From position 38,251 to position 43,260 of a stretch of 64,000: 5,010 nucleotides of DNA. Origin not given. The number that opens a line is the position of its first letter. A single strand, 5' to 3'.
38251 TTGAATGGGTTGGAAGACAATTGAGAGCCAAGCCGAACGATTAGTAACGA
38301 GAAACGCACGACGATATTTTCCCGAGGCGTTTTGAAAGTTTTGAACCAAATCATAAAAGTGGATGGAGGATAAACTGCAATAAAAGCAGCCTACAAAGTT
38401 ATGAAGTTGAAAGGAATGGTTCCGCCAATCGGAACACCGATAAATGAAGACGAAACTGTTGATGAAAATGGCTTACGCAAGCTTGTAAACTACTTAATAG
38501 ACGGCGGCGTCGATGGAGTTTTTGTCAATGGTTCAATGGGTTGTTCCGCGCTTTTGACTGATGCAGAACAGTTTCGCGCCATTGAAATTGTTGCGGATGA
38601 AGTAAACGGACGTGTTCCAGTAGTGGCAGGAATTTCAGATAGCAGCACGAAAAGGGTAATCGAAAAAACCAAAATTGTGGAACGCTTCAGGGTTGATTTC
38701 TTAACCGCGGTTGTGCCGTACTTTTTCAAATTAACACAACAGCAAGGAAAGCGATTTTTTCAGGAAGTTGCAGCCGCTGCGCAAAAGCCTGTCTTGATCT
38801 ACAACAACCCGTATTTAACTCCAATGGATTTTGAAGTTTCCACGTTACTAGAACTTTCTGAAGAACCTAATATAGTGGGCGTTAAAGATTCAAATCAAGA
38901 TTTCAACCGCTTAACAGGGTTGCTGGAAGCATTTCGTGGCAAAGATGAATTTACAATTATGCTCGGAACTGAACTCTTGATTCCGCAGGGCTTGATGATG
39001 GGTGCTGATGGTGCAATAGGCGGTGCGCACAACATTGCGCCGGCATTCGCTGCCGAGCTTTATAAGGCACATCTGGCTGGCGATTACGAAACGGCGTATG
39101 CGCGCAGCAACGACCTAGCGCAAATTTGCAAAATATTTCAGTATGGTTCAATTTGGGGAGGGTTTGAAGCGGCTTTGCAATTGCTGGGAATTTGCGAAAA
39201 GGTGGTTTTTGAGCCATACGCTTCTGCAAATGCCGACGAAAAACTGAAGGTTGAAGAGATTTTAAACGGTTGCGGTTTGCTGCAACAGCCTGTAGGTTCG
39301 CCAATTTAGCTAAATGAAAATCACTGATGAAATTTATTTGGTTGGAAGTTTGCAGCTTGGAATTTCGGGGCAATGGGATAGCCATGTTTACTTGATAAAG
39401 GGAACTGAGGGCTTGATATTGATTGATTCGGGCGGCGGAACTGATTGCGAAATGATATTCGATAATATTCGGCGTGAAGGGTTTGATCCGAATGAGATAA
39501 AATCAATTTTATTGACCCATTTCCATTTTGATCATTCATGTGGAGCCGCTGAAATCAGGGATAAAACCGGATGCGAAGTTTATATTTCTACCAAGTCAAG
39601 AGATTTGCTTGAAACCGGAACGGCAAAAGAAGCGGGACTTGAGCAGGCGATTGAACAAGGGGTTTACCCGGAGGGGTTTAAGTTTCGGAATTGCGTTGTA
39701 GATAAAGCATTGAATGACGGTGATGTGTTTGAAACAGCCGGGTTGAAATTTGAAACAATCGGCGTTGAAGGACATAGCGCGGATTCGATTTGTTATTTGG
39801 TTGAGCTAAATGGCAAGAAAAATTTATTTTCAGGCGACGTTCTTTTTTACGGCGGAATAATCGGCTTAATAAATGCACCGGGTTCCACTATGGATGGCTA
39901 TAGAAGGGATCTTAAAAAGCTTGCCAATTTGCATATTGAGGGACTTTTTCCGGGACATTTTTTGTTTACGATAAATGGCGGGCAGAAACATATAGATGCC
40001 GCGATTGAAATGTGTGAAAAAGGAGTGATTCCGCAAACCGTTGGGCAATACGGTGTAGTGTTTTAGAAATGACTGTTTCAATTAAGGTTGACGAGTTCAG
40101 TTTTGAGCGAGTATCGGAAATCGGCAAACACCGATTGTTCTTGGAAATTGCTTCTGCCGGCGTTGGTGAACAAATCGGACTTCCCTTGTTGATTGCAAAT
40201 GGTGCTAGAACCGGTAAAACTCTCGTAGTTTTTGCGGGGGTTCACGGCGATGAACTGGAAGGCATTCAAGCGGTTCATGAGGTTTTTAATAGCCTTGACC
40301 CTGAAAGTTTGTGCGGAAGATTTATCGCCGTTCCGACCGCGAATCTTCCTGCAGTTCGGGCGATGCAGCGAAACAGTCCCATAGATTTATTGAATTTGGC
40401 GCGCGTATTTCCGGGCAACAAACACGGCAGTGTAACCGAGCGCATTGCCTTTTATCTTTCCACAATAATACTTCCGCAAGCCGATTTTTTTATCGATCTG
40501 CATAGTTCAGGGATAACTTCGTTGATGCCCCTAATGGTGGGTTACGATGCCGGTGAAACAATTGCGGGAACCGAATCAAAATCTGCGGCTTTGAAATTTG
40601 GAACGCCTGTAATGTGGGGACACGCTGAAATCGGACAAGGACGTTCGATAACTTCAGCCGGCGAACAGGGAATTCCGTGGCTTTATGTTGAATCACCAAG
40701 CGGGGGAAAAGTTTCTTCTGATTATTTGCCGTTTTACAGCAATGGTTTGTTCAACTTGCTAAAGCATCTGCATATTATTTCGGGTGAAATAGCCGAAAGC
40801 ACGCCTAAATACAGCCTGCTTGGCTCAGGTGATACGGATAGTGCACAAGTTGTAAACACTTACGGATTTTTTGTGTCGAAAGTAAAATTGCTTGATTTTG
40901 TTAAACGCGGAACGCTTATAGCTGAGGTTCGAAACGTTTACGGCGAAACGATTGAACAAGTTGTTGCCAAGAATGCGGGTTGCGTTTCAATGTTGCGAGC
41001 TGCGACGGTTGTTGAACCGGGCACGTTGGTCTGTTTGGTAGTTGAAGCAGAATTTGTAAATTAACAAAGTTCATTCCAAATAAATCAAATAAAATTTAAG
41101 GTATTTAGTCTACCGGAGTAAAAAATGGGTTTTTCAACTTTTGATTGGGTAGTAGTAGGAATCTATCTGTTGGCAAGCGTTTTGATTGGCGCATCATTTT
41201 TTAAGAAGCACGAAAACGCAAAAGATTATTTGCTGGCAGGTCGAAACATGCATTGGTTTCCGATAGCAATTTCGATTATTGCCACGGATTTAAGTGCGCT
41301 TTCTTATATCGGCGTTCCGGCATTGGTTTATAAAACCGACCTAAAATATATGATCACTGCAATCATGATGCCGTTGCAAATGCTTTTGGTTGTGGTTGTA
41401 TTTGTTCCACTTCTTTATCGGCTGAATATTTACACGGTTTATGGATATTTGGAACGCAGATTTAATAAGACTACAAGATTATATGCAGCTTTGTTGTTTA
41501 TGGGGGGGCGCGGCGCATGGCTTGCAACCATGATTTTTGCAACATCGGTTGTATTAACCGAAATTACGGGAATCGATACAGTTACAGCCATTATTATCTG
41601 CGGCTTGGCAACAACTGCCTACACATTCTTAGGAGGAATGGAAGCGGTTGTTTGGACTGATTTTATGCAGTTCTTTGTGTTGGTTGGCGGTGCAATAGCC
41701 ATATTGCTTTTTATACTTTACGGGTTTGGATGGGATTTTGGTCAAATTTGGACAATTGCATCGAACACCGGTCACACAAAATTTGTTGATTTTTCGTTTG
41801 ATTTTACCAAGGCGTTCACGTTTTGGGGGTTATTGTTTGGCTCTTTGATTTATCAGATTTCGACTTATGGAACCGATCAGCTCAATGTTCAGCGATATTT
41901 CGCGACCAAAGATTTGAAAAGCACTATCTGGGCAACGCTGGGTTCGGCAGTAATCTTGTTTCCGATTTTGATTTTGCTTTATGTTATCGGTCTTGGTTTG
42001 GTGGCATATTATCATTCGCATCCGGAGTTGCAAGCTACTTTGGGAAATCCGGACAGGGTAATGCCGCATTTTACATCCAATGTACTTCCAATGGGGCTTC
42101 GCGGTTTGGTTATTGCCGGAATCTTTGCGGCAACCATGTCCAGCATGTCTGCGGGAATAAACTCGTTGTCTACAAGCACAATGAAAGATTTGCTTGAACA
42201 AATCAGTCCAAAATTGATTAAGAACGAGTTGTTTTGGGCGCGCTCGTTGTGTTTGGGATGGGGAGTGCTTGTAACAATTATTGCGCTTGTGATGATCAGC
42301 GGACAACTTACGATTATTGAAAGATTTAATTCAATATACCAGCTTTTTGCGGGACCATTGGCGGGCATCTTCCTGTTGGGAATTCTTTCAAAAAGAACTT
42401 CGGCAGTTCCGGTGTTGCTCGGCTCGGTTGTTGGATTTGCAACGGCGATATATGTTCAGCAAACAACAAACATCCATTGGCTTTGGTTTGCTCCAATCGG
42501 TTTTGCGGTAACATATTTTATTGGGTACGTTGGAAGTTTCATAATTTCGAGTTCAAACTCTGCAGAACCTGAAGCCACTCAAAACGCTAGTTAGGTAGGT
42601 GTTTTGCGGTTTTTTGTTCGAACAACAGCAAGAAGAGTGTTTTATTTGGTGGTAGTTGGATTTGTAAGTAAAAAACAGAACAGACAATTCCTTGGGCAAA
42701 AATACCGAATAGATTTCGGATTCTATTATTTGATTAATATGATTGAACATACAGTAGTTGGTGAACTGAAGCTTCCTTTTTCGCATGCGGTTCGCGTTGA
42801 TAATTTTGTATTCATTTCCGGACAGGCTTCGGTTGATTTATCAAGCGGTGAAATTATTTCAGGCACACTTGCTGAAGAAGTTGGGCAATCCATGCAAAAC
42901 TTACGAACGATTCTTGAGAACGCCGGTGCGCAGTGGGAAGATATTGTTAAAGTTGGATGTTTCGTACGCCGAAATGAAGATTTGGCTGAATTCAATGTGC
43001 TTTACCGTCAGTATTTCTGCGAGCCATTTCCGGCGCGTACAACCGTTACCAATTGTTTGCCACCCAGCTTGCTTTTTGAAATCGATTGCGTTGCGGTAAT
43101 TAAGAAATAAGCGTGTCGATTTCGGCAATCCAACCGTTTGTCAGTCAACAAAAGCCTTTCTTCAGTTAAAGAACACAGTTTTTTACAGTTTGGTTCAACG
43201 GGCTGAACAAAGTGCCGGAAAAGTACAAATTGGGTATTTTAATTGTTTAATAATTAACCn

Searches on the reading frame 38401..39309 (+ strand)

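Call 3: search_protein_families(library=pfam, proteins=[window:38401-39309:+], max_evalue=0.01)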
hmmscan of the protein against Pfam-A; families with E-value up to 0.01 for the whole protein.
window:38401-39309:+ (302 aa): 1 family
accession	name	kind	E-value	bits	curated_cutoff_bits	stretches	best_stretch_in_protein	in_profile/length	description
PF00701.28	DHDPS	-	3.1e-58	197.2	22.1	1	3-289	2-287/289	Dihydrodipicolinate synthetase family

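Call 4: search_protein_families(library=ncbifam, proteins=[window:38401-39309:+], max_evalue=0.01)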
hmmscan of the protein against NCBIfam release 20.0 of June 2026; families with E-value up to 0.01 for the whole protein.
window:38401-39309:+ (302 aa): 7 families
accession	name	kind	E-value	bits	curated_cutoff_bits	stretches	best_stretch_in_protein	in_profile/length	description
TIGR00674.1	dapA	equivalog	1.6e-50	171.6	206.15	1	10-289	6-284/286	4-hydroxy-tetrahydrodipicolinate synthase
NF003164.0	PRK04147.1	equivalog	4.7e-46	157.4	281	1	2-288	3-287/294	N-acetylneuraminate lyase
TIGR02313.1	HpaI-NOT-DapA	exception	1.5e-45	155.2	396.7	1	3-294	1-292/294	2,4-dihydroxyhept-2-ene-1,7-dioic acid aldolase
TIGR00683.1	nanA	equivalog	2.4e-37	128.8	382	1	3-274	1-271/293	N-acetylneuraminate lyase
NF040954.1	Arch_KDGaldase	equivalog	1.4e-30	106.6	390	1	6-249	3-239/288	bifunctional 2-dehydro-3-deoxy-phosphogluconate/2-dehydro-3-deoxy-6-phosphogalactonate aldolase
NF002958.0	PRK03620.1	subfamily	2.1e-23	82.6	278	1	12-238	20-243/307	5-dehydro-4-deoxyglucarate dehydratase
TIGR03249.1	KdgD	equivalog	1.5e-20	73.6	373.95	1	12-236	18-240/299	5-dehydro-4-deoxyglucarate dehydratase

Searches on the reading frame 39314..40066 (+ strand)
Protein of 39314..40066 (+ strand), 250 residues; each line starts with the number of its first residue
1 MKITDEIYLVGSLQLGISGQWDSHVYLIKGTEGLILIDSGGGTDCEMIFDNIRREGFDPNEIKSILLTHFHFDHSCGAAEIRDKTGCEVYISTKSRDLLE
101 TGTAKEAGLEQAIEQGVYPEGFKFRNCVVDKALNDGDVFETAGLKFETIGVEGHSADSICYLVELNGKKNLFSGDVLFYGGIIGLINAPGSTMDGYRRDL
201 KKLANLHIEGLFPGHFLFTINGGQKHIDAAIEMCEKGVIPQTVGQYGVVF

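Call 3: search_protein_families(library=pfam, proteins=[window:39314-40066:+], max_evalue=0.01)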
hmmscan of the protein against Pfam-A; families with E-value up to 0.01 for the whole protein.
window:39314-40066:+ (250 aa): 3 families
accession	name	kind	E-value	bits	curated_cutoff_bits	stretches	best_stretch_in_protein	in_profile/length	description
PF00753.33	Lactamase_B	-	3.7e-27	96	22.7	1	21-215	4-196/196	Metallo-beta-lactamase superfamily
PF12706.13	Lactamase_B_2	-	2.5e-07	30.9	27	1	55-177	24-144/200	Beta-lactamase superfamily domain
PF19583.5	ODP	-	1.2e-05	25.8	27.2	1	23-101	3-81/194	ODP family beta lactamase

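Call 4: search_protein_families(library=ncbifam, proteins=[window:39314-40066:+], max_evalue=0.01)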
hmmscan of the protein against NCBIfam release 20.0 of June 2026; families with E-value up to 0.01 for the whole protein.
window:39314-40066:+ (250 aa): 56 families (the best 25 are shown)
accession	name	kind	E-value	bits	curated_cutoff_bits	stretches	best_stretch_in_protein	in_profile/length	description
NF033105.1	bla_subclass_B3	equivalog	1.9e-27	96.2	240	1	2-169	10-161/257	subclass B3 metallo-beta-lactamase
NF012229.1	bla_class_B_core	domain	8e-21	74.7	100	1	2-162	5-137/139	metallo-beta-lactamase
NF012140.0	blaBJP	exception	8.2e-20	70.8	600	1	5-214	45-241/294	BJP family subclass B3 metallo-beta-lactamase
NF040470.1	blaEAM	exception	4.1e-17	62.2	660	1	25-160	83-212/318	EAM family subclass B3 metallo-beta-lactamase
NF040469.1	blaEFM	exception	2.9e-16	59.5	610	1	25-159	72-199/302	EFM family subclass B3 metallo-beta-lactamase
TIGR03413.1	GSH_gloB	equivalog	3.8e-16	59.2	200.8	2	112-206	66-154/248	hydroxyacylglutathione hydrolase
NF000458.2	blaPEDO-2_fam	exception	4.6e-16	59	550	1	16-168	45-189/285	PEDO-2 family subclass B3 metallo-beta-lactamase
NF000405.1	HARLDQ_not_B3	exception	6.9e-16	58.6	350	1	2-207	27-216/267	HARLDQ motif MBL-fold protein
NF012101.1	blaGOB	exception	3e-15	56.3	560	1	17-169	46-190/290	GOB family subclass B3 metallo-beta-lactamase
NF000469.2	CAR_gen_B3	exception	7.9e-15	54.6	500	1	21-174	73-215/311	CAR family subclass B3 metallo-beta-lactamase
NF047896.1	blaMIM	exception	1.5e-14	54.1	640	1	27-160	74-200/306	MIM family subclass B3 metallo-beta-lactamase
NF000459.2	blaSPG-1_fam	exception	2.4e-14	53.1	550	1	2-208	38-225/285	SPG-1 family subclass B3 metallo-beta-lactamase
NF033106.1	blaL1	exception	9.7e-14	51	560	1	22-161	58-188/290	L1 family subclass B3 metallo-beta-lactamase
NF040468.1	blaECM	exception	2.6e-13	49.9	640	1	25-103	73-151/303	ECM family subclass B3 metallo-beta-lactamase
NF047893.1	blaSAM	exception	1.1e-12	47.8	550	1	25-206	66-244/295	SAM family subclass B3 metallo-beta-lactamase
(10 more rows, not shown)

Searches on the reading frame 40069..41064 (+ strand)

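Call 3: search_protein_families(library=pfam, proteins=[window:40069-41064:+], max_evalue=0.01)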
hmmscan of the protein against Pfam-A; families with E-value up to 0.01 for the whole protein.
window:40069-41064:+ (331 aa): 1 family
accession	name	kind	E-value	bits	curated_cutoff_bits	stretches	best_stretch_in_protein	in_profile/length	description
PF24827.1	AstE_AspA_cat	-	3.7e-27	95.6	25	1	49-234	2-192/192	Succinylglutamate desuccinylase/Aspartoacylase catalytic domain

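Call 4: search_protein_families(library=ncbifam, proteins=[window:40069-41064:+], max_evalue=0.01)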
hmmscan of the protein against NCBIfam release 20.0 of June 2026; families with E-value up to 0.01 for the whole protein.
window:40069-41064:+ (331 aa): 2 families
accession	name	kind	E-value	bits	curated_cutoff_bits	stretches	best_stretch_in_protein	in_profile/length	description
TIGR02994.1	ectoine_eutE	equivalog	3.9e-38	131.2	402.7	1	41-321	41-321/325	N(2)-acetyl-L-2,4-diaminobutanoate deacetylase DoeB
NF003706.0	PRK05324.1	subfamily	0.003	16.6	170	1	45-120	45-118/336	succinylglutamate desuccinylase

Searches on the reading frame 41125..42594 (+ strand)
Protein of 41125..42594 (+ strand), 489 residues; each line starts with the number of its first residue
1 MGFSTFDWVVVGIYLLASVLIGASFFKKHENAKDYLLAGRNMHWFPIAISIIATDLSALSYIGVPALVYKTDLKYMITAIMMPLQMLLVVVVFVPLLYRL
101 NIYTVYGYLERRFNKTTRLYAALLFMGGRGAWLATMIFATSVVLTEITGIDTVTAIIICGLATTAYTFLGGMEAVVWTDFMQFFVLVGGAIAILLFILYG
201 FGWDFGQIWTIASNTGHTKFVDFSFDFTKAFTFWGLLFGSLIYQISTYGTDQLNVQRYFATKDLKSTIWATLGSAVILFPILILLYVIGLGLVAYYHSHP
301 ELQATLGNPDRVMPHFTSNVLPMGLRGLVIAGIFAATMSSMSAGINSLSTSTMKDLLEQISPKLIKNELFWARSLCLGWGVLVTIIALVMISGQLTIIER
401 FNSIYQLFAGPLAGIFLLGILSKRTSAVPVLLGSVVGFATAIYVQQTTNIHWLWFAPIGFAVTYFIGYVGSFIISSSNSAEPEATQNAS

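Call 3: search_protein_families(library=pfam, proteins=[window:41125-42594:+], max_evalue=0.01)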
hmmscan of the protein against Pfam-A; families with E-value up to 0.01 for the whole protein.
window:41125-42594:+ (489 aa): 1 family
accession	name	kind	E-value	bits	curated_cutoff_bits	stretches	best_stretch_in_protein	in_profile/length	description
PF00474.23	SSF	-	2.9e-51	175.1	22.8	1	35-437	1-406/406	Sodium:solute symporter family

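Call 4: search_protein_families(library=ncbifam, proteins=[window:41125-42594:+], max_evalue=0.01)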
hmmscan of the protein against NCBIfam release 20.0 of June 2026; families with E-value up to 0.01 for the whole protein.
window:41125-42594:+ (489 aa): 10 families
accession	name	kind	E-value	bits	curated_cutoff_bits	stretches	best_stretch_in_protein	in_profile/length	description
TIGR00813.1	sss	superfamily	3.9e-76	256.8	184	1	35-437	1-411/411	sodium/solute symporter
NF007790.0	PRK10484.1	equivalog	1.6e-39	136.2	401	1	27-475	27-484/527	solute:sodium symporter family transporter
TIGR02121.1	Na_Pro_sym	equivalog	5.6e-27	94.6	515.5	1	9-480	5-471/488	sodium/proline symporter PutP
TIGR02119.1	panF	equivalog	2e-18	66.7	328.05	1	13-449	9-446/471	sodium/pantothenate symporter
TIGR03648.1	Na_symport_lg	subfamily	2e-18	66.2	320.75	2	11-190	5-183/547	VC_2705 family sodium/solute symporter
NF011948.0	PRK15419.1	equivalog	9.7e-17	61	955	1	2-478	2-473/502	sodium/proline symporter PutP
NF006903.2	PRK09395.1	subfamily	9.6e-06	24.2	750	1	13-449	43-483/552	cation/acetate symporter ActP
NF058657.1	MncbAcdTpMctC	equivalog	1.6e-05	23.6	670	1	10-361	11-368/527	monocarboxylic acid transporter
NF009135.0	PRK12488.1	subfamily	3.5e-05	22.6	850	1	14-452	41-483/549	cation/acetate symporter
TIGR02711.1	symport_actP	equivalog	0.0011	17.8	1099.25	1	18-443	45-474/549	cation/acetate symporter ActP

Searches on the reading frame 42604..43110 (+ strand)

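Call 3: search_protein_families(library=pfam, proteins=[window:42604-43110:+], max_evalue=0.01)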
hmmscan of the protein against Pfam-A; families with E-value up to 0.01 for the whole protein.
window:42604-43110:+ (168 aa): 1 family
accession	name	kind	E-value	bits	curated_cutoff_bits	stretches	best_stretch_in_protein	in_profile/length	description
PF01042.26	Ribonuc_L-PSP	-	2.6e-26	92.5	27.3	1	58-166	10-121/121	Endoribonuclease L-PSP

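Call 4: search_protein_families(library=ncbifam, proteins=[window:42604-43110:+], max_evalue=0.01)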
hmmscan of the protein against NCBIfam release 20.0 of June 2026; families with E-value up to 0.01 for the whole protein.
window:42604-43110:+ (168 aa): 3 families
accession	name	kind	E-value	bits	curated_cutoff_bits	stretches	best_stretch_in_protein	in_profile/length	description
TIGR00004.1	TIGR00004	subfamily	1.1e-26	93.5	106.25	1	58-165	15-124/125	Rid family detoxifying hydrolase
NF008490.0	PRK11401.1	equivalog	3.7e-12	46.2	222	1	58-165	16-126/129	enamine/imine deaminase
TIGR03610.1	RutC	equivalog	7.8e-11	42.2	169.1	1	57-166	16-126/127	pyrimidine utilization protein C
